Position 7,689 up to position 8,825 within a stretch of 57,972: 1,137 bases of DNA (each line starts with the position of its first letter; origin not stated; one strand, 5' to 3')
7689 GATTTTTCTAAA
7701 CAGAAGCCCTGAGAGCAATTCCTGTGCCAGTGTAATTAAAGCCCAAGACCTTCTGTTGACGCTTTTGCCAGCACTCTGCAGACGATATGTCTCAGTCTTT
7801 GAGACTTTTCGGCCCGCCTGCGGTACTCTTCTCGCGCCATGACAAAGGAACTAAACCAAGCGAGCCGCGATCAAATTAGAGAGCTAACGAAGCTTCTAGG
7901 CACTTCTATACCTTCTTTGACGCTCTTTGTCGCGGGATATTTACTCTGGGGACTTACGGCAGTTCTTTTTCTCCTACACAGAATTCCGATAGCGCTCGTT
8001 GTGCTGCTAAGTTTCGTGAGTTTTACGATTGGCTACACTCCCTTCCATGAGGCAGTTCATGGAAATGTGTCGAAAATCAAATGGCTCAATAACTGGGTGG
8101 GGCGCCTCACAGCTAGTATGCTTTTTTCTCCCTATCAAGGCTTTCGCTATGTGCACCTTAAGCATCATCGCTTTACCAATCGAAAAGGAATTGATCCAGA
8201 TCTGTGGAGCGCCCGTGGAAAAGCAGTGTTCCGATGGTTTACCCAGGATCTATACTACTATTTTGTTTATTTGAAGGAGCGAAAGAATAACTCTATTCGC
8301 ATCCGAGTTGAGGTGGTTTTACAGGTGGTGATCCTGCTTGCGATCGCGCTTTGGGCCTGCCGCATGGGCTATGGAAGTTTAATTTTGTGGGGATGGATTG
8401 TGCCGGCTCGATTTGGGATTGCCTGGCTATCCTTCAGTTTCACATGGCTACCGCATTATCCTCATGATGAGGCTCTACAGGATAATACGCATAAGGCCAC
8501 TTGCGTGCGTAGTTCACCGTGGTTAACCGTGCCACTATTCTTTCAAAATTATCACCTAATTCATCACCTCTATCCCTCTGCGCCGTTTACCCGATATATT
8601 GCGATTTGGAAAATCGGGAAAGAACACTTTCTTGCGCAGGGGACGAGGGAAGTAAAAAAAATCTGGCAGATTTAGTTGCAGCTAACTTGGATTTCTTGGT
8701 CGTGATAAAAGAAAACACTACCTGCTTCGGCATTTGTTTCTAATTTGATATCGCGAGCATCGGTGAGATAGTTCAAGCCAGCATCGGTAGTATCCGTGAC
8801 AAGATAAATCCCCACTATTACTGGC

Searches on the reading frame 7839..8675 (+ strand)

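Call 12: search_protein_families(library=pfam, proteins=[window:7839-8675:+], max_evalue=0.01)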
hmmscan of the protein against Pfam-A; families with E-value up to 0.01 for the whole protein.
window:7839-8675:+ (278 aa): 1 family
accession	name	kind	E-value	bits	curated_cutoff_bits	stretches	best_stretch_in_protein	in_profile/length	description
PF00487.30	FA_desaturase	-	1.4e-35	123.8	29.7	1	51-266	6-244/253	Fatty acid desaturase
